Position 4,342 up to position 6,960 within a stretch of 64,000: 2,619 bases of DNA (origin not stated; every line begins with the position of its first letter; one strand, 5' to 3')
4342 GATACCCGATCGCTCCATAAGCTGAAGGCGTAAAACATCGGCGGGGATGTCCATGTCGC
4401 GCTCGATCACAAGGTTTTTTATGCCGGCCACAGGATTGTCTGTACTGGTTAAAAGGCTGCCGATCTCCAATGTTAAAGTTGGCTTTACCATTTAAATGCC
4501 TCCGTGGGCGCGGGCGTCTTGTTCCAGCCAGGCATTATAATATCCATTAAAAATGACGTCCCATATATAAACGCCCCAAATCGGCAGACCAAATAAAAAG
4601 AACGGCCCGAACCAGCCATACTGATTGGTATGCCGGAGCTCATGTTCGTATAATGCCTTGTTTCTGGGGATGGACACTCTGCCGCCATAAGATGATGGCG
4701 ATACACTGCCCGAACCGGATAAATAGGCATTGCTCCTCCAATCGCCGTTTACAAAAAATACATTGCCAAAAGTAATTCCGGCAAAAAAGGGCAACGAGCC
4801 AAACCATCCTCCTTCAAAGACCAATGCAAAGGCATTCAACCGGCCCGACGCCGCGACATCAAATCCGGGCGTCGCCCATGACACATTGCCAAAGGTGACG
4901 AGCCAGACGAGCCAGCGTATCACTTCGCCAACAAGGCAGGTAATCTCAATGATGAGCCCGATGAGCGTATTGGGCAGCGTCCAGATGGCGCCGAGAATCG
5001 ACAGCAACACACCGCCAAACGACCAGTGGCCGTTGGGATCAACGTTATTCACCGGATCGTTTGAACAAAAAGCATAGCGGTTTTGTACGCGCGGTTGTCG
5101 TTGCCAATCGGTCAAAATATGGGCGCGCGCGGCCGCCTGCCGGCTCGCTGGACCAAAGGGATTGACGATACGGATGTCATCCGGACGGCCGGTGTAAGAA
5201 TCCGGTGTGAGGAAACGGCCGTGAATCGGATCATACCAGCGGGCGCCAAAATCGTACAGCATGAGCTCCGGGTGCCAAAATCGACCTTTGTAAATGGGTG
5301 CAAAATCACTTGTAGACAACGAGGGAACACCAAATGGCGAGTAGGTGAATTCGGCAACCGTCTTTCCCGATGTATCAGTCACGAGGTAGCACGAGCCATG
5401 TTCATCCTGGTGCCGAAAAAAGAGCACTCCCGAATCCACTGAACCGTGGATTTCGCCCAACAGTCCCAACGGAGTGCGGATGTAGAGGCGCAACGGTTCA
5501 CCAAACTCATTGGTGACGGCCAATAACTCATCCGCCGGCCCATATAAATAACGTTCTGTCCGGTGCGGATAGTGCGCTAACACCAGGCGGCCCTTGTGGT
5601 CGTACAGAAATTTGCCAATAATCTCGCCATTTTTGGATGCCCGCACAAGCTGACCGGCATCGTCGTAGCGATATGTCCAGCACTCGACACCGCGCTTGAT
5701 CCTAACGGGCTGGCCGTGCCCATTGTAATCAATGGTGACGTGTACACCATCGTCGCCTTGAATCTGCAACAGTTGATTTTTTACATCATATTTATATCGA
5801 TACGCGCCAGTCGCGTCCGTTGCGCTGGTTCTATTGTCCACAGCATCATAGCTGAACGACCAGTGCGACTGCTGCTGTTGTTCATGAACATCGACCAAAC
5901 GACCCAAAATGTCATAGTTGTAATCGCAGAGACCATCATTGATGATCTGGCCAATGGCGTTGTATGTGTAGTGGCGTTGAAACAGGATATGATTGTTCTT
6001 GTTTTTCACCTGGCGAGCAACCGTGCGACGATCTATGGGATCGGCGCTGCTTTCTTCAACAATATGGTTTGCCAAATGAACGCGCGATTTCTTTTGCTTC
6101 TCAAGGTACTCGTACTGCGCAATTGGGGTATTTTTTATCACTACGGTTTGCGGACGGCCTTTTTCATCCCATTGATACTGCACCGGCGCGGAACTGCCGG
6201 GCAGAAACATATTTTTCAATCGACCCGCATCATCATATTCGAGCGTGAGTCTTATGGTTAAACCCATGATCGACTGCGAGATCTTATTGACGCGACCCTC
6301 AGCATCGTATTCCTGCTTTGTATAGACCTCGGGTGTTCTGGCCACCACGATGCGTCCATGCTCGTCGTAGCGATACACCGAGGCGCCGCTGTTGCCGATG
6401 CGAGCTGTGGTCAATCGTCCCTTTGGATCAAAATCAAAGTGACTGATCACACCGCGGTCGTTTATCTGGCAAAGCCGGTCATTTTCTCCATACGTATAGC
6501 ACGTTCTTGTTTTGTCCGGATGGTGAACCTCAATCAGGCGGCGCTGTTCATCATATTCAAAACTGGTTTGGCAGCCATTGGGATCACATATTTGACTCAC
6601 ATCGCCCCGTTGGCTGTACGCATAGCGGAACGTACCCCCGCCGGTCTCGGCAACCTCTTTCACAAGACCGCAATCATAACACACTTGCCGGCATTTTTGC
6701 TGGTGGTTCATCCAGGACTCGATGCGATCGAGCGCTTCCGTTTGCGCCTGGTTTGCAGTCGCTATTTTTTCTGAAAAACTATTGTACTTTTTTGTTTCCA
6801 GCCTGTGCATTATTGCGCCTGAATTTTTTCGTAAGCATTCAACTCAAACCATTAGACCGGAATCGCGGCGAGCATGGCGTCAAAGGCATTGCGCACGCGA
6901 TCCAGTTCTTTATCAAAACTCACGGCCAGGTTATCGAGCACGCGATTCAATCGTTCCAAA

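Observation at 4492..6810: Rhs/YD-repeat cargo gene inserted inside the structural operon, with a hydrophobic HExxH C-terminal domain and no adjacent immunity gene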

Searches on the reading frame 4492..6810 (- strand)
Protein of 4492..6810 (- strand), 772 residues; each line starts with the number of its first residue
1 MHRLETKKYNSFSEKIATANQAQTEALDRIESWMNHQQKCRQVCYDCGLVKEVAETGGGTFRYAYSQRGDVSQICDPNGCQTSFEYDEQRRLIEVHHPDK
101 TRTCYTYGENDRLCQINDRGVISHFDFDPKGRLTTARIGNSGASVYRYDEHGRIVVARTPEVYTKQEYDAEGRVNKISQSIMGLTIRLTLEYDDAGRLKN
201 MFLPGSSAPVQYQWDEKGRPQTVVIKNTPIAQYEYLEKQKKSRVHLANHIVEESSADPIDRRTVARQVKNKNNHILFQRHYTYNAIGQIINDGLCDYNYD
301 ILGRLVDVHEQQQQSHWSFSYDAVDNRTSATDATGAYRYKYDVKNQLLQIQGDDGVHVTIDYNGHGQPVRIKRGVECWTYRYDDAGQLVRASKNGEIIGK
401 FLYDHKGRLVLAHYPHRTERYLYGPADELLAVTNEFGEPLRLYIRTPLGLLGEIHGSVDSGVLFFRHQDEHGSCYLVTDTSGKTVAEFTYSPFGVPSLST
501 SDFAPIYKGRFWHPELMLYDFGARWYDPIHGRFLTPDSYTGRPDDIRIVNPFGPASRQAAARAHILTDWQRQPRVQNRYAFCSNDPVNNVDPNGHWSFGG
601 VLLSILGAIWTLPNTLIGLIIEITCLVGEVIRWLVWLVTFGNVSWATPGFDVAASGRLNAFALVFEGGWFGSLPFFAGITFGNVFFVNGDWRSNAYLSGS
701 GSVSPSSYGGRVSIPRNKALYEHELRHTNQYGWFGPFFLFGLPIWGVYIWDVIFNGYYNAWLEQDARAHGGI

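Call 3: search_protein_families(library=pfam, proteins=[window:4492-6810:-], max_evalue=0.01)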
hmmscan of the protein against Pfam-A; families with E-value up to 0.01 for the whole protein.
window:4492-6810:- (772 aa): 2 families
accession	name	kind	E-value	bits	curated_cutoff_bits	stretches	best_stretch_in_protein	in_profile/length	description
PF05593.20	RHS_repeat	-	1.7e-34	117.9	22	4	65-101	1-37/38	RHS Repeat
PF25023.1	TEN_YD-shell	-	3.9e-10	38.9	50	1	286-537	617-866/909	Teneurin YD-shell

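Call 6: search_protein_families(library=ncbifam, proteins=[window:4492-6810:-], max_evalue=0.01)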
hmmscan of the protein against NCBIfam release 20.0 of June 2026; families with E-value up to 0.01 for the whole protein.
window:4492-6810:- (772 aa): 3 families
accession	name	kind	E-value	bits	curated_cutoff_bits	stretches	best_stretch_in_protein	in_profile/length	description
NF041261.1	RHS_core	equivalog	1.9e-23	82.3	2000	2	44-290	624-880/1261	RHS element core protein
TIGR01643.1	YD_repeat_2x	repeat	2.1e-18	66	15.8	2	65-103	1-39/42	YD repeat-containing protein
TIGR03696.1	Rhs_assc_core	domain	1.9e-13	50.7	32.5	1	490-595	1-76/76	RHS repeat-associated core domain-containing protein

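Call 13: find_related_loci(query=window:4492-6810:-, collection=genome_contigs, flank=10000)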
Query window:4492-6810:- (772 aa) in genome_contigs; peptide patterns used: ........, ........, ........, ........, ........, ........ (x = any residue, [..] = any of these).
27 stretches matched a pattern; 14 encode a relative of the query (tblastn E <= 1e-3); 14 distinct loci.
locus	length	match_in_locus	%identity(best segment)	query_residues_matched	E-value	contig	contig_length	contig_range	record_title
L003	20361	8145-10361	52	10-772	0e+0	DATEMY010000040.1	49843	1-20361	MAG TPA_asm: Blastocatellia bacterium isolate SMAG_U8955 k141_1840403, whole genome shotgun sequence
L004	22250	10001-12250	53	17-772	0e+0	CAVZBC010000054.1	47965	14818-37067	MAG: uncultured Gammaproteobacteria bacterium isolate MFD02360.bin.2.207 genome assembly, contig: contig_39453, whole ge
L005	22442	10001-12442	46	4-772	0e+0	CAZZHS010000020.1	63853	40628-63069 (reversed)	MAG TPA_asm: uncultured Syntrophobacteraceae bacterium isolate binchicken_co168_8 genome assembly, contig: NODE_691_leng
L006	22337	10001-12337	47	19-770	0e+0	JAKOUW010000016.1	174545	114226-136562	MAG: Chloroflexota bacterium isolate JPNG_maxbin.019 k201_353215, whole genome shotgun sequence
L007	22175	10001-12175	45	13-769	0e+0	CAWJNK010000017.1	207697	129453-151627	MAG: uncultured Solirubrobacteraceae bacterium isolate MFD02840.bin.1.2 genome assembly, contig: contig_91834, whole gen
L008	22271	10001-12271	49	17-769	0e+0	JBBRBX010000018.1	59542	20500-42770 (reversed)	MAG: Caldilineales bacterium isolate Co_metawrap_2370 Cmw_2370_k141_27116023_length_59542_cov_10.9993, whole genome shot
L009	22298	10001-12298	41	23-769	7e-175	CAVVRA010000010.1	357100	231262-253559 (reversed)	MAG: uncultured Actinomycetota bacterium isolate MFD02809.bin.2.139 genome assembly, contig: contig_57170, whole genome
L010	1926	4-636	67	562-772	2e-98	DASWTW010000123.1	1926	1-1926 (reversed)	MAG TPA_asm: Herpetosiphonaceae bacterium isolate SMAG_U3586 k141_176956, whole genome shotgun sequence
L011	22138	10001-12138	34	76-768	1e-49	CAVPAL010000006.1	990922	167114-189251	MAG: uncultured Chloroflexia bacterium isolate MFD09964.bin.1.113 genome assembly, contig: contig_17743, whole genome sh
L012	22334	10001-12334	48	22-769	0e+0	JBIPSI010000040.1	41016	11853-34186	MAG: Spirulina sp. isolate Cam_3-MAG04 sequence40, whole genome shotgun sequence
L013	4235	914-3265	24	28-605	1e-14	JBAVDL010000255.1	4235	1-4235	MAG: Thermoactinomyces sp. isolate MFD08296_ilm_asm_bin17 k127_65170, whole genome shotgun sequence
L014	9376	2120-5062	23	39-598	3e-11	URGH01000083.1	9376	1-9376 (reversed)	uncultured Ruminococcaceae bacterium isolate UMGS974 genome assembly, contig: NODE_1958_length_9376_cov_4.737475, whole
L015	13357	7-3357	22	9-636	3e-19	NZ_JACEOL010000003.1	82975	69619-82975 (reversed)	Thermoactinomyces mirandus strain AMNI-1 contig_3_(1..82975)_consensus, whole genome shotgun sequence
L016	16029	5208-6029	21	28-341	1e-4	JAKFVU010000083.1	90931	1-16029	MAG: Candidatus Obscuribacterales bacterium isolate D4_Bin_12 D4_0000143, whole genome shotgun sequence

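Call 15: find_homologous_proteins(query=window:4492-6810:-, max_evalue=1e-30)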
Query window:4492-6810:- (772 aa): 88 proteins with E <= 1e-30 among 8000 candidates.
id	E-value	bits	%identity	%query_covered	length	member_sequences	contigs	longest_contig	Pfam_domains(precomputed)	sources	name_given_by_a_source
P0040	0.0e+0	1851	100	100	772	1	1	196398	PF05593.20,PF25023.2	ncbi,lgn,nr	ncbi:RHS repeat protein [candidate division KSB1 bacterium]|nr:RHS repeat protein [candidate divisio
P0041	0.0e+0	1062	58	99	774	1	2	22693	PF05593.20,PF25023.2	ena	-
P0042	6.6e-285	966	56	97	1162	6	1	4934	PF05593.20,PF25023.2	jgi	jgi:RHS repeat-associated protein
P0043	1.3e-284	965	55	100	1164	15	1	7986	PF05593.20,PF25023.2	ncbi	-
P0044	4.2e-283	960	56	98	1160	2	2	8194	PF05593.20,PF25023.2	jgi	jgi:RHS repeat-associated protein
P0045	3.4e-282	957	56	97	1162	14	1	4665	PF05593.20,PF25023.2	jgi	jgi:RHS repeat-associated protein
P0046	5.5e-282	956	56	97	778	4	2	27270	PF05593.20,PF25023.2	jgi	-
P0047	2.5e-281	954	56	97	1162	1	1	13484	PF05593.20,PF25023.2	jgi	jgi:RHS repeat-associated protein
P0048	6.7e-281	952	56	97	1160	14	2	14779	PF05593.20,PF25023.2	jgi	jgi:RHS repeat-associated protein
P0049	7.3e-277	939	55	97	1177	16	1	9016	PF05593.20,PF25023.2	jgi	-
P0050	4.4e-275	933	54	98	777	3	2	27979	PF05593.20,PF25023.2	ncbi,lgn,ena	-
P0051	1.5e-272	925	54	98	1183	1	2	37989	PF05593.20,PF25023.2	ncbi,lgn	-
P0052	6.2e-269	913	55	95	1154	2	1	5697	PF05593.20,PF25023.2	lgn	-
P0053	4.0e-268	910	53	97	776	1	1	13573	PF05593.20,PF25023.2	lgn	-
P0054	6.9e-268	909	54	97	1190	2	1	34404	PF05593.20,PF25023.2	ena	-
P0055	2.2e-266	904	53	98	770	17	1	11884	PF05593.20,PF25023.2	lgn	-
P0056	2.4e-265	901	52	97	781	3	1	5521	PF05593.20,PF25023.2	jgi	jgi:RHS repeat-associated protein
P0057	7.4e-261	886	53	100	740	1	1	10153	PF05593.20,PF25023.2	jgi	jgi:RHS repeat-associated protein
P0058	2.9e-260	884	52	95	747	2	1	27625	PF05593.20,PF25023.2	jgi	jgi:RHS repeat-associated protein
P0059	4.5e-250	850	51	97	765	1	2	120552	PF05593.20,PF25023.2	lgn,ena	-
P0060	7.3e-248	843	51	96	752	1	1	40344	PF05593.20,PF25023.2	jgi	jgi:RHS repeat-associated protein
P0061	4.7e-247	840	51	98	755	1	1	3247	PF05593.20,PF25023.2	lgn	-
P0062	2.7e-246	838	49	97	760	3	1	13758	PF05593.20,PF25023.2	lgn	-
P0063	5.8e-246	837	52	97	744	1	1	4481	PF05593.20,PF25023.2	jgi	jgi:RHS repeat-associated protein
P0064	4.2e-243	827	50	97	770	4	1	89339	PF05593.20,PF25023.2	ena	-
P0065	3.1e-241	821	49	98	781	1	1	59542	PF05593.20,PF25023.2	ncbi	-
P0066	5.3e-237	807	48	98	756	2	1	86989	PF05593.20,PF25023.2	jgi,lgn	jgi:RHS repeat-associated protein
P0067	3.4e-236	805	49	95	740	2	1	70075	PF05593.20,PF25023.2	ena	-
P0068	7.4e-235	800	55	82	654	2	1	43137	PF05593.20,PF25023.2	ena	-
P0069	9.1e-233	793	48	97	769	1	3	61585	PF05593.20,PF25023.2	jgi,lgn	jgi:RHS repeat-associated protein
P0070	4.2e-232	791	46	100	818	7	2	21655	PF05593.20,PF25023.2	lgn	-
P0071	2.3e-231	789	49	97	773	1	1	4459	PF05593.20,PF25023.2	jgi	jgi:RHS repeat-associated protein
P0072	6.1e-231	787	50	99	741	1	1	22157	PF05593.20,PF25023.2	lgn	-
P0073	3.0e-229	782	49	91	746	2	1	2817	PF05593.20,PF25023.2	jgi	jgi:RHS repeat-associated protein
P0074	4.4e-228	778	48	98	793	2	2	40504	PF05593.20,PF25023.2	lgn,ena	-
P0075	2.2e-227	775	49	96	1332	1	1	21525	PF05593.20,PF13529.14,PF25023.2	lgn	-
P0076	6.1e-226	771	47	94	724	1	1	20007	PF05593.20,PF25023.2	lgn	-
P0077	4.5e-225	768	47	97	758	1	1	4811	PF05593.20,PF25023.2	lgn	-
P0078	1.7e-223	762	49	97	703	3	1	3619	PF05593.20,PF25023.2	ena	-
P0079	3.0e-222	758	47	98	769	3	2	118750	PF05593.20,PF25023.2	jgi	jgi:RHS repeat-associated protein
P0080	8.4e-222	757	56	76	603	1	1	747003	PF05593.20,PF25023.2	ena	-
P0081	2.6e-221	755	48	97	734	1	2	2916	PF05593.20,PF25023.2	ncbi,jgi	jgi:RHS repeat-associated protein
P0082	3.1e-218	745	48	98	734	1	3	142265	PF05593.20,PF25023.2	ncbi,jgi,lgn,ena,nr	ncbi:MAG TPA: RHS repeat-associated core domain-containing protein [Pyrinomonadaceae bacterium]|nr:R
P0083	4.4e-217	741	48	97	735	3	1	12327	PF05593.20,PF25023.2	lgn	-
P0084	6.5e-214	731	47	97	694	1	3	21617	PF05593.20,PF25023.2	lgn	-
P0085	1.2e-211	723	47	97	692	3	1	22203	PF05593.20,PF25023.2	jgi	jgi:RHS repeat-associated protein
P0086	2.7e-211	722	48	98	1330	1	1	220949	PF05593.20,PF25023.2,PF01471.24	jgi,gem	-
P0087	7.1e-210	717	46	97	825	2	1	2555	PF05593.20,PF25023.2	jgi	jgi:RHS repeat-associated protein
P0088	2.8e-209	716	47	97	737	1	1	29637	PF05593.20,PF25023.2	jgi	jgi:YD repeat-containing protein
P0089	5.1e-208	711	47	97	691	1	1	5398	PF05593.20,PF25023.2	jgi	jgi:RHS repeat-associated protein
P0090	5.7e-208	711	45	97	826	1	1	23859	PF05593.20,PF25023.2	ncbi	-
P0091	1.0e-202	694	45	98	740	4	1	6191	PF05593.20,PF25023.2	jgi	jgi:RHS repeat-associated protein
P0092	2.3e-202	693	56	71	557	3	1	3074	PF05593.20,PF25023.2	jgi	jgi:RHS repeat-associated protein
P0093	4.9e-194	665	44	97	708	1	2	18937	PF05593.20,PF25023.2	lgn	-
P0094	7.1e-190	651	42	98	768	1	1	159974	PF05593.20,PF25023.2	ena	-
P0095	2.6e-189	649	43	98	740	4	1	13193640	PF05593.20,PF25023.2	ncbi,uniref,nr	ncbi:hypothetical protein [Pyxidicoccus sp. MSG2]|uniref:hypothetical protein n=1 Tax=Pyxidicoccus s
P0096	1.5e-183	630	43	98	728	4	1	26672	PF05593.20,PF25023.2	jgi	-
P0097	2.3e-174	600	64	51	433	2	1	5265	PF05593.20,PF25023.2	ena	-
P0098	9.7e-174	598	41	95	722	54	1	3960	PF05593.20,PF25023.2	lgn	-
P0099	2.3e-170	587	41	97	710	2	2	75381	PF05593.20,PF25023.2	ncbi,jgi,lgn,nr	ncbi:MAG: RHS repeat-associated core domain-containing protein [Burkholderiales bacterium]|jgi:RHS r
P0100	9.3e-145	502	44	72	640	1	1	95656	PF05593.20,PF25023.2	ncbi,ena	-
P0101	2.9e-143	497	49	61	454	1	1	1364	PF05593.20,PF25023.2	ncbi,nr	ncbi:MAG: hypothetical protein K8I30_06550, partial [Anaerolineae bacterium]|nr:hypothetical protein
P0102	1.2e-141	492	40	98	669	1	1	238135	PF05593.20,PF25023.2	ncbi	ncbi:RHS repeat domain-containing protein [Flindersiella endophytica]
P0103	1.0e-132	462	40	79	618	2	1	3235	PF05593.20,PF25023.2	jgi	jgi:YD repeat-containing protein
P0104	1.8e-129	452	47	59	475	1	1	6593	PF05593.20,PF25023.2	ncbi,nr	ncbi:MAG TPA: hypothetical protein VJ827_00555, partial [Rubrobacter sp.]|nr:hypothetical protein [R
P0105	1.6e-128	448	42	71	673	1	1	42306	PF05593.20,PF25023.2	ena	-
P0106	1.3e-119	419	37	75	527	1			PF05593.20,PF25023.2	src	-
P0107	3.6e-117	411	43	60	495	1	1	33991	PF05593.20,PF25023.2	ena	-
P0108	6.9e-100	354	39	64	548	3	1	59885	PF05593.20,PF25023.2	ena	-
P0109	6.1e-78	281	38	57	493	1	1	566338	PF05593.20,PF25023.2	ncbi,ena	-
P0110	2.3e-46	177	26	66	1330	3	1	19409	PF05593.20,PF25023.2,PF20148.5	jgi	jgi:RHS repeat-associated protein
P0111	3.6e-42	163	26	72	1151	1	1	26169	PF05593.20,PF25023.2,PF20148.5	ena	-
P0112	1.3e-40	158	25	71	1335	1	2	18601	PF05593.20,PF25023.2,PF20148.5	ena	-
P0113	1.5e-40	157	26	64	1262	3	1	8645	PF02557.23,PF05593.20,PF25023.2,PF20148.5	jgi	jgi:RHS repeat-associated protein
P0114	1.4e-38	151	25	63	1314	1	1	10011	PF05593.20,PF25023.2,PF20148.5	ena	-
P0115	3.1e-36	143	25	73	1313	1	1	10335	PF05593.20,PF14414.13,PF25023.2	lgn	-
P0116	8.9e-36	142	26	50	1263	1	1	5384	PF15283.13,PF05593.20,PF25023.2,PF10049.15,PF20148.5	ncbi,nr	ncbi:MAG: hypothetical protein K6V36_09625 [Anaerolineae bacterium]|nr:hypothetical protein [Anaerol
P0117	1.1e-35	141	24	74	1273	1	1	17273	PF05593.20,PF25023.2,PF20148.5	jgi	jgi:RHS repeat-associated protein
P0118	1.1e-35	141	24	67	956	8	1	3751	PF05593.20,PF25023.2,PF03527.21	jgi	-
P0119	5.5e-35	139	23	51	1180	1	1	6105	PF25174.2,PF05593.20,PF25023.2,PF07661.20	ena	-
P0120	4.2e-34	136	23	77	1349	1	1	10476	PF05593.20,PF25023.2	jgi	jgi:RHS repeat-associated protein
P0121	9.5e-34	135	25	69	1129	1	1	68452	PF25174.2,PF05593.20,PF25023.2,PF20551.4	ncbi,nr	ncbi:MAG TPA: hypothetical protein DC054_24300, partial [Blastocatellia bacterium]|nr:hypothetical p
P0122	5.2e-33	132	25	67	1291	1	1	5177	PF05593.20,PF25023.2,PF20148.5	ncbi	-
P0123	7.1e-32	129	26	76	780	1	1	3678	PF05593.20,PF25023.2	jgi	jgi:RHS repeat-associated protein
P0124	1.8e-31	127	27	54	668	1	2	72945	PF05593.20,PF25023.2,PF22322.2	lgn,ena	-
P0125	3.6e-31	126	26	72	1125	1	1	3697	PF05593.20,PF25023.2,PF20148.5,PF03527.21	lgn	-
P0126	8.1e-31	125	26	47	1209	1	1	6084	PF05593.20,PF25023.2,PF20148.5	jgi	-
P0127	9.0e-31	125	24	71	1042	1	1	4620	PF05593.20,PF25023.2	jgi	jgi:RHS repeat-associated protein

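Call 23: search_protein_families(library=pfam, proteins=[P0043, P0075, P0086, L009:10001-14767:+, L012:9953-14149:+, L007:9944-13894:+], max_evalue=0.01)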
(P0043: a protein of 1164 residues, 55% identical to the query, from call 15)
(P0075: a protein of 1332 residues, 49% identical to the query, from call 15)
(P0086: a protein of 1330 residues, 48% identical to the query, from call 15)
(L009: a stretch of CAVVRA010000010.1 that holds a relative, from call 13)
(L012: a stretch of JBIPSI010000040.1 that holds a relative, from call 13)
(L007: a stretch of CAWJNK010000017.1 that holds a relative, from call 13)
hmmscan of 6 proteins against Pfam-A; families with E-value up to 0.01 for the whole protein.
P0043 (1164 aa): 3 families
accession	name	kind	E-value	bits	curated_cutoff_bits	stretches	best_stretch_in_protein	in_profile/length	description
PF05593.20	RHS_repeat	-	6.2e-40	135.3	22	6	69-105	1-37/38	RHS Repeat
PF25023.1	TEN_YD-shell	-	9.1e-07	27.8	50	1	64-210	646-788/909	Teneurin YD-shell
PF15283.12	DUF4595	-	0.00063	20.2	34.2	0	85-147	31-98/202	Domain of unknown function (DUF4595) with porin-like fold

P0075 (1332 aa): 3 families
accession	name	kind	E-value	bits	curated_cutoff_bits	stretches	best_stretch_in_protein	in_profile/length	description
PF05593.20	RHS_repeat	-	9.8e-29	99.6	22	3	50-86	1-37/38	RHS Repeat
PF13529.12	Peptidase_C39_2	-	3.3e-05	24.9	24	1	940-1040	1-79/143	Peptidase_C39 like family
PF01471.23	PG_binding_1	-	0.0024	18.5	23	1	1194-1247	2-49/57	Putative peptidoglycan binding domain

P0086 (1330 aa): 3 families
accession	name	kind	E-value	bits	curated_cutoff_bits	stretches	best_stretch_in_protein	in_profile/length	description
PF05593.20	RHS_repeat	-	2.8e-35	120.4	22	5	58-95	1-38/38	RHS Repeat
PF01471.23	PG_binding_1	-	1.4e-09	38.4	23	1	820-864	3-46/57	Putative peptidoglycan binding domain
PF19653.4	DUF6156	-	0.0031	18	27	0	158-193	37-73/96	Family of unknown function (DUF6156)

L009:10001-14767:+ (1588 aa): 1 family
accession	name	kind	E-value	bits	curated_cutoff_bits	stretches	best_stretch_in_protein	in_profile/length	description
PF05593.20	RHS_repeat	-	1.7e-24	86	22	3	124-162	1-37/38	RHS Repeat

L012:9953-14149:+ (1398 aa): 3 families
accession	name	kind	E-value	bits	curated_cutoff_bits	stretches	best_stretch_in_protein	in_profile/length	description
PF05593.20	RHS_repeat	-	2.2e-31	108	22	2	40-74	3-37/38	RHS Repeat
PF01471.23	PG_binding_1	-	8e-09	36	23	1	885-925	5-44/57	Putative peptidoglycan binding domain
PF15283.12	DUF4595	-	0.0002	21.8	34.2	0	46-110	44-116/202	Domain of unknown function (DUF4595) with porin-like fold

L007:9944-13894:+ (1316 aa): 2 families
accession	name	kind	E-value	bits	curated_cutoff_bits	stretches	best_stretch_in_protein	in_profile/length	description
PF05593.20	RHS_repeat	-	2.9e-26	91.7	22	4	292-327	1-37/38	RHS Repeat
PF01471.23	PG_binding_1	-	1.7e-07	31.7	23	1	806-844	5-42/57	Putative peptidoglycan binding domain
